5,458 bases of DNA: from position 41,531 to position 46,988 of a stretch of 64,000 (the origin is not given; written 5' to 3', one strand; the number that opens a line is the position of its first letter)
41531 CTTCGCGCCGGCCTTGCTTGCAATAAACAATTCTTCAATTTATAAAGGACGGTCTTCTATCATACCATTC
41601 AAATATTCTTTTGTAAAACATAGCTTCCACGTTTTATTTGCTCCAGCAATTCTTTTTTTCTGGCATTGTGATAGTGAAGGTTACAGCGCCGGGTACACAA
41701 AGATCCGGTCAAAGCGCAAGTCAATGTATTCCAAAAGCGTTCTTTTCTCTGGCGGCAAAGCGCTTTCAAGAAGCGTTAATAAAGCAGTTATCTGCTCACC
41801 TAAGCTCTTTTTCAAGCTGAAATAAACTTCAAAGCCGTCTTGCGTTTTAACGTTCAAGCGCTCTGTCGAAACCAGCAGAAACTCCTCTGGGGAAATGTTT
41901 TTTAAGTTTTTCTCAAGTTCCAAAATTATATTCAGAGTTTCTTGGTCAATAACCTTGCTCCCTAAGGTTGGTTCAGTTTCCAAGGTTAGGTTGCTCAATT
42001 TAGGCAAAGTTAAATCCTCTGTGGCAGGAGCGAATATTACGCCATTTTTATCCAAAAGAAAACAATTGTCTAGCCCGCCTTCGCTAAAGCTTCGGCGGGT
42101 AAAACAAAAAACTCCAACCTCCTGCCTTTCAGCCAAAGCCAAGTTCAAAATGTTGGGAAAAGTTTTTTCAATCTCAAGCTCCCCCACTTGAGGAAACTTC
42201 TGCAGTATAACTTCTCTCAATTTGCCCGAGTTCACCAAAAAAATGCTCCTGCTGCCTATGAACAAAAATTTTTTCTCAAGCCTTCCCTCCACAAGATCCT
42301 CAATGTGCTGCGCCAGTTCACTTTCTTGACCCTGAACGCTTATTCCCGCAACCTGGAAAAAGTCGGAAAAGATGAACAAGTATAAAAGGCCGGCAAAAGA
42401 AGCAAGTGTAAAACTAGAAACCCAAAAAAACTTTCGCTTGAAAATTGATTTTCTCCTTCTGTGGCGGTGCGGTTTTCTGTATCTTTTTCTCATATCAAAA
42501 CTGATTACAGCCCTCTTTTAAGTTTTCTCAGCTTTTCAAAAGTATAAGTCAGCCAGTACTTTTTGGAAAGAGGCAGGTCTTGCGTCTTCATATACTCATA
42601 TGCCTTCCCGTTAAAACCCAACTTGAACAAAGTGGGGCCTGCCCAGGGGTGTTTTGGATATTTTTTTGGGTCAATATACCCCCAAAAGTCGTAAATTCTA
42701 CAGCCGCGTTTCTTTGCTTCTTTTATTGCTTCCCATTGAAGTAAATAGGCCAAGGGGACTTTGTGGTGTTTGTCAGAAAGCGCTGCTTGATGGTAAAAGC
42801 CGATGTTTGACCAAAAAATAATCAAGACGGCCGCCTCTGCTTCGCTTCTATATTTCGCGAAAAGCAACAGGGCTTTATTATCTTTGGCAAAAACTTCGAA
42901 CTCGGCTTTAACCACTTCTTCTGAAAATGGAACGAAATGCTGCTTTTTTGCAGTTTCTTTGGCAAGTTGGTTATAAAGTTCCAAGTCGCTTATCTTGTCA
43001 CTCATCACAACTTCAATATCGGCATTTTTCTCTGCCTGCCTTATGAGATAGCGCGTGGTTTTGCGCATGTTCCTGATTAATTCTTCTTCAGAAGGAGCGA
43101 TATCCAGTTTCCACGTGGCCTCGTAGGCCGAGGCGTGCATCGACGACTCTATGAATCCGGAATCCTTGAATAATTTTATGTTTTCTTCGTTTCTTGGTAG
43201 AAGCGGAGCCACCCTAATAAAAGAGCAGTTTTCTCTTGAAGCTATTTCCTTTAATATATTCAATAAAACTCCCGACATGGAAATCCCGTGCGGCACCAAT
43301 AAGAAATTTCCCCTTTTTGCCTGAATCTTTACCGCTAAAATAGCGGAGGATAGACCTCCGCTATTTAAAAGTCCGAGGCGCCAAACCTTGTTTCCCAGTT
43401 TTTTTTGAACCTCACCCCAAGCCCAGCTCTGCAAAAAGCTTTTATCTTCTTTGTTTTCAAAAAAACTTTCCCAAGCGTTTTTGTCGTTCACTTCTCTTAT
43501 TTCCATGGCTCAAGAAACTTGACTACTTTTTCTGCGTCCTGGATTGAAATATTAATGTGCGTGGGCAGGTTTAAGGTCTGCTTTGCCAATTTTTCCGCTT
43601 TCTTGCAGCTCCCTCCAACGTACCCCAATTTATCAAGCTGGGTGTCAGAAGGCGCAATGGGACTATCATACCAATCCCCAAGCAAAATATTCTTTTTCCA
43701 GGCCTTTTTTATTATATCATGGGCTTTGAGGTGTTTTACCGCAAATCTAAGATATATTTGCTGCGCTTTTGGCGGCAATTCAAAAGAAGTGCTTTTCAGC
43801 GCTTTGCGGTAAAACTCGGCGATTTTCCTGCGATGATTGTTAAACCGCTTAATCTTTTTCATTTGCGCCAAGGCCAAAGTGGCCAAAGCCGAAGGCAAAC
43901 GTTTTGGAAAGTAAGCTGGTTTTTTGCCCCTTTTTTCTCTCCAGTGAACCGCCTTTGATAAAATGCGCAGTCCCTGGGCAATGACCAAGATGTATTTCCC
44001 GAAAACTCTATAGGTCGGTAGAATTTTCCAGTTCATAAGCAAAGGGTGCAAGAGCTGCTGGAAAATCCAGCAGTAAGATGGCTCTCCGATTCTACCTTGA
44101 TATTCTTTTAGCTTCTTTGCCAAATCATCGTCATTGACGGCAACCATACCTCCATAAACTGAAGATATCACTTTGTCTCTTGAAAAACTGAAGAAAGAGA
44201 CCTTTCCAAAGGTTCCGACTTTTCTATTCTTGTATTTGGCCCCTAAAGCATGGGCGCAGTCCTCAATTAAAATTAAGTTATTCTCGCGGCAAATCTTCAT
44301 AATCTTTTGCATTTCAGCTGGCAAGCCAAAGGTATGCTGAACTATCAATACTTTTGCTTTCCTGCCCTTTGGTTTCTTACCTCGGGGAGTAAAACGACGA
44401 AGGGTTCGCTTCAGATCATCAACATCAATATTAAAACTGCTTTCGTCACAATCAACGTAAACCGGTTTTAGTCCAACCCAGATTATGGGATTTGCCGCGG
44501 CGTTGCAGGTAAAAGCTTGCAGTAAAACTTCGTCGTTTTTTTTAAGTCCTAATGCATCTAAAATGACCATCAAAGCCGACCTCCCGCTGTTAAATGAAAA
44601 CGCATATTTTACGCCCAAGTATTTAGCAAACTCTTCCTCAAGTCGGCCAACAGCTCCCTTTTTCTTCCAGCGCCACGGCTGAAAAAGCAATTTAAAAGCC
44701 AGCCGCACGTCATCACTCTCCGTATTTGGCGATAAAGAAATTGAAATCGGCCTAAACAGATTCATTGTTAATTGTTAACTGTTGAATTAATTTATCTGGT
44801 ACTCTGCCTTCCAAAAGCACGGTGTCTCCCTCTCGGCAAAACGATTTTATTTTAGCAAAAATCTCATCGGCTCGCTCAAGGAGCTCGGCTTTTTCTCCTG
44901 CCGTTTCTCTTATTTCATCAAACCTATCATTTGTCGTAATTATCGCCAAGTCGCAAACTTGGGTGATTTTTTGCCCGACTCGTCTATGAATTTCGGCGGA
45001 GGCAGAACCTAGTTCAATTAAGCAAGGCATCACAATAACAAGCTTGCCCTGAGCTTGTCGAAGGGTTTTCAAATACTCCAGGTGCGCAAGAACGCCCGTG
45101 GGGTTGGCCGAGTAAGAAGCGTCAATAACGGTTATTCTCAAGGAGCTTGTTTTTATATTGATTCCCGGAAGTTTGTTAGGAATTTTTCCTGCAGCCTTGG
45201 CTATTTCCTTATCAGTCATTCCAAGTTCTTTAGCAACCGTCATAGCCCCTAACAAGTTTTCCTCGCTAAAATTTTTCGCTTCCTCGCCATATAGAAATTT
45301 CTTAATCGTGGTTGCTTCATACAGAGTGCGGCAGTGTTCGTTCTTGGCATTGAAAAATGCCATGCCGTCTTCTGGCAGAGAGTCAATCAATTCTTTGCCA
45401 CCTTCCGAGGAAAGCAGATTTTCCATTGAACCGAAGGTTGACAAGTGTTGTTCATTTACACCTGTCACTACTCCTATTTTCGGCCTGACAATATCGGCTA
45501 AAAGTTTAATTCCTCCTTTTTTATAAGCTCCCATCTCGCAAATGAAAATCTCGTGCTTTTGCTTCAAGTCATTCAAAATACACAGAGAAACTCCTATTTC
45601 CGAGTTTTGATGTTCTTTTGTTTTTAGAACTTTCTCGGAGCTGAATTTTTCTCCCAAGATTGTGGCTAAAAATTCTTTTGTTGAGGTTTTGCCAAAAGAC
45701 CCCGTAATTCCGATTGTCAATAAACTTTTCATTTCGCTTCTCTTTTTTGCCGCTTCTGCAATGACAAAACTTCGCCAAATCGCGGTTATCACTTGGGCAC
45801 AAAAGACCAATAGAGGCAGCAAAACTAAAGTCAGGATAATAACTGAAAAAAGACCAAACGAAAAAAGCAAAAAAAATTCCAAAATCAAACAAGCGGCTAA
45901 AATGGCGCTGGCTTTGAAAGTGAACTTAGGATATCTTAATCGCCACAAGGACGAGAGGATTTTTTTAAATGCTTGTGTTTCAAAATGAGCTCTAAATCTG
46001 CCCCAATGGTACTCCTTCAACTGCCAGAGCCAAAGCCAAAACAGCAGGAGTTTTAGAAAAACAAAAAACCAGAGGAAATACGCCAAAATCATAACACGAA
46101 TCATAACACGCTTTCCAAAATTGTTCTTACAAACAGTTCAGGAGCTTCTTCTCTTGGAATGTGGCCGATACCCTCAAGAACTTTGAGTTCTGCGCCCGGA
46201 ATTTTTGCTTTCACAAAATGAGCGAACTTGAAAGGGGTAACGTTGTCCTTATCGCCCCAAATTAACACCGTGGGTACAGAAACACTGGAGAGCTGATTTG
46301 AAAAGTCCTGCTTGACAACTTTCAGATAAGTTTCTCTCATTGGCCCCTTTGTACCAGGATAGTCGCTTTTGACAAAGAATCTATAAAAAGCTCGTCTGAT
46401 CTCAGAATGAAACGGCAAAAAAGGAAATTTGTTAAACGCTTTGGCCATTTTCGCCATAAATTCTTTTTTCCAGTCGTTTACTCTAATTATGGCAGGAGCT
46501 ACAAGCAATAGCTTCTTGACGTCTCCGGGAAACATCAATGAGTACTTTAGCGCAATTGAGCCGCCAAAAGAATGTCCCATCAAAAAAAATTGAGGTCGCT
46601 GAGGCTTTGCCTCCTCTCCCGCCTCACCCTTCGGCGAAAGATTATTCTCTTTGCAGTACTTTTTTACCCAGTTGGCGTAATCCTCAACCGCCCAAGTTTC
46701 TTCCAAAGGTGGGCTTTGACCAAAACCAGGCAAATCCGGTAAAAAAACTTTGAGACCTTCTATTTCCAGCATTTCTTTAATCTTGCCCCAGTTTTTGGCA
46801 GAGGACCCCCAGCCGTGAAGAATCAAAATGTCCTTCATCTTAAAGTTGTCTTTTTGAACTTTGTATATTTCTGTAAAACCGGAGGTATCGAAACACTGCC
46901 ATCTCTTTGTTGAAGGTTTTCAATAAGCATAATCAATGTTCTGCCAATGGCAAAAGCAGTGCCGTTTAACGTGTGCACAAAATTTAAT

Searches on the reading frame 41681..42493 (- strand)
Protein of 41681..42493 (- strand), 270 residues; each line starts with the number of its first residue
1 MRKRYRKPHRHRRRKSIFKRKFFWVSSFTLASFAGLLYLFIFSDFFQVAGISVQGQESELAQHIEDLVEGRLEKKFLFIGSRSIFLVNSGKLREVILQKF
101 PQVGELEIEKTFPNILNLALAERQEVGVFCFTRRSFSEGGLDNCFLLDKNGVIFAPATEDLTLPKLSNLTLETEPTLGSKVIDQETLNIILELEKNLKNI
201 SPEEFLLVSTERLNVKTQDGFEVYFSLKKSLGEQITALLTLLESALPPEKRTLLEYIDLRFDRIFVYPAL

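Call 90: search_protein_families(library=pfam, proteins=[window:41681-42493:-], max_evalue=0.001)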
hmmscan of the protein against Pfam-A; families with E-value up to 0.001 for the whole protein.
window:41681-42493:- (270 aa): 2 families
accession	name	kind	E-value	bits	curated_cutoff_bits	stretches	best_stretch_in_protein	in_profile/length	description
PF03799.20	FtsQ_DivIB_C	-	4.1e-07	31.3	21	1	145-260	10-114/114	Cell division protein FtsQ/DivIB, C-terminal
PF08478.15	POTRA_1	-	0.00064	20.4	23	0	81-123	28-69/69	POTRA domain, FtsQ-type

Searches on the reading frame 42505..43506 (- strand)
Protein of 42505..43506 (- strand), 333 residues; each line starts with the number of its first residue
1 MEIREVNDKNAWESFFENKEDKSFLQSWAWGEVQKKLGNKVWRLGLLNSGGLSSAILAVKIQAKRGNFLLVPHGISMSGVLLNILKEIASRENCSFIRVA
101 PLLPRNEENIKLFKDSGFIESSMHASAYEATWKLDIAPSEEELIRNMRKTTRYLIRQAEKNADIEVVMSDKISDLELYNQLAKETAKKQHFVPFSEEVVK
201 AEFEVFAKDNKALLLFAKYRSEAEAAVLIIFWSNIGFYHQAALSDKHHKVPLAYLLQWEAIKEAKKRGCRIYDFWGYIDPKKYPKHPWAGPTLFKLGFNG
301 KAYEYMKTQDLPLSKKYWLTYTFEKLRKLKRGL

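Call 90: search_protein_families(library=pfam, proteins=[window:42505-43506:-], max_evalue=0.001)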
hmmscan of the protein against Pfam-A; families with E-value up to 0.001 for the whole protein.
window:42505-43506:- (333 aa): 2 families
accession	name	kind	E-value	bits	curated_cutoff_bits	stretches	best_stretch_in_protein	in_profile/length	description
PF02388.22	FemAB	-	5.7e-24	85.1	24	3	225-325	309-406/406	FemAB family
PF13480.13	Acetyltransf_6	-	1.7e-11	44.9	22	1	145-276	1-136/143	Acetyltransferase (GNAT) domain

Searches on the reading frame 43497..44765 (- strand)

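Call 90: search_protein_families(library=pfam, proteins=[window:43497-44765:-], max_evalue=0.001)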
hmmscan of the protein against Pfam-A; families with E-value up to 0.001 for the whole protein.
window:43497-44765:- (422 aa): 3 families
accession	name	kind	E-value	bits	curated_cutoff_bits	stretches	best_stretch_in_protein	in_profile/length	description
PF01041.23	DegT_DnrJ_EryC1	-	5.8e-70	236.7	19.8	2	38-222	25-198/360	DegT/DnrJ/EryC1/StrS aminotransferase family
PF00155.27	Aminotran_1_2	-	3.9e-10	39.9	19.7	1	42-177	47-193/361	Aminotransferase class I and II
PF01212.27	Beta_elim_lyase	-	1.1e-06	28.6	27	1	39-316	34-262/288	Beta-eliminating lyase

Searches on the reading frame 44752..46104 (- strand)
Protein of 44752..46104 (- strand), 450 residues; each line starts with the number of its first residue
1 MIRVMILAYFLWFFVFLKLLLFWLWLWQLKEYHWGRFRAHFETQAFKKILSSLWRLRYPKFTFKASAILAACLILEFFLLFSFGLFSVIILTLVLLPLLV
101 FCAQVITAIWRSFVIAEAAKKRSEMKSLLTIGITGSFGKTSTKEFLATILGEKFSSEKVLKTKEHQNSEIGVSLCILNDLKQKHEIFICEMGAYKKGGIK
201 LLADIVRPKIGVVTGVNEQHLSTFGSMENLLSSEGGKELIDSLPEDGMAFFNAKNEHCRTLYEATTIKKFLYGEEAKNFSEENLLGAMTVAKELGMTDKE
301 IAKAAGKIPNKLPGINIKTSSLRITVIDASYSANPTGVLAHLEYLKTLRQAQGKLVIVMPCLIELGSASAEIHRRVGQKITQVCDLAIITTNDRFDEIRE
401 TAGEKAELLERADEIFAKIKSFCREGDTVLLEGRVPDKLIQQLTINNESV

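Call 90: search_protein_families(library=pfam, proteins=[window:44752-46104:-], max_evalue=0.001)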
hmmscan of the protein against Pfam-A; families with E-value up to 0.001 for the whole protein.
window:44752-46104:- (450 aa): 2 families
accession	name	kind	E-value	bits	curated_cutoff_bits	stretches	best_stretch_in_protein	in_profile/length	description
PF08245.18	Mur_ligase_M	-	6.3e-26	92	24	1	133-281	1-156/200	Mur ligase middle domain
PF02875.26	Mur_ligase_C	-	4.3e-12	47.4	28.4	1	323-433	11-125/127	Mur ligase, glutamate ligase domain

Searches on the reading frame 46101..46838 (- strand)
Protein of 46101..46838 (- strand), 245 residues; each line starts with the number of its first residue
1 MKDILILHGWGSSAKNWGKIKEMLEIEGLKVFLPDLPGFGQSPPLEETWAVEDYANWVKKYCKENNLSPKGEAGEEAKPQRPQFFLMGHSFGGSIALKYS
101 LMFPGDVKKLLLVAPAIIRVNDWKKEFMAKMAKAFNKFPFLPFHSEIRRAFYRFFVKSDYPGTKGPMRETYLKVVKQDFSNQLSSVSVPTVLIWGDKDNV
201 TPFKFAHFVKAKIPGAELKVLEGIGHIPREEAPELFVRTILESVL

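Call 90: search_protein_families(library=pfam, proteins=[window:46101-46838:-], max_evalue=0.001)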
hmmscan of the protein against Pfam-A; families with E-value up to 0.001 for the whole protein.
window:46101-46838:- (245 aa): 5 families
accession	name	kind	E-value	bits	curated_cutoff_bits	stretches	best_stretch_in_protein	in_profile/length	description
PF00561.26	Abhydrolase_1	-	3.8e-23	82.8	25.8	1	4-140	3-129/245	alpha/beta hydrolase fold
PF12697.13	Abhydrolase_6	-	9.9e-21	75.8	26.3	1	4-238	1-216/217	Alpha/beta hydrolase family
PF12146.15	Hydrolase_4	-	1.8e-20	73.7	27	1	4-226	7-232/239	Serine aminopeptidase, S33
PF06821.19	Ser_hydrolase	-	3.2e-07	30.9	22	0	78-140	51-111/172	Serine hydrolase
PF10230.15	LIDHydrolase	-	0.00038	20.7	27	0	78-140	80-141/262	Lipid-droplet associated hydrolase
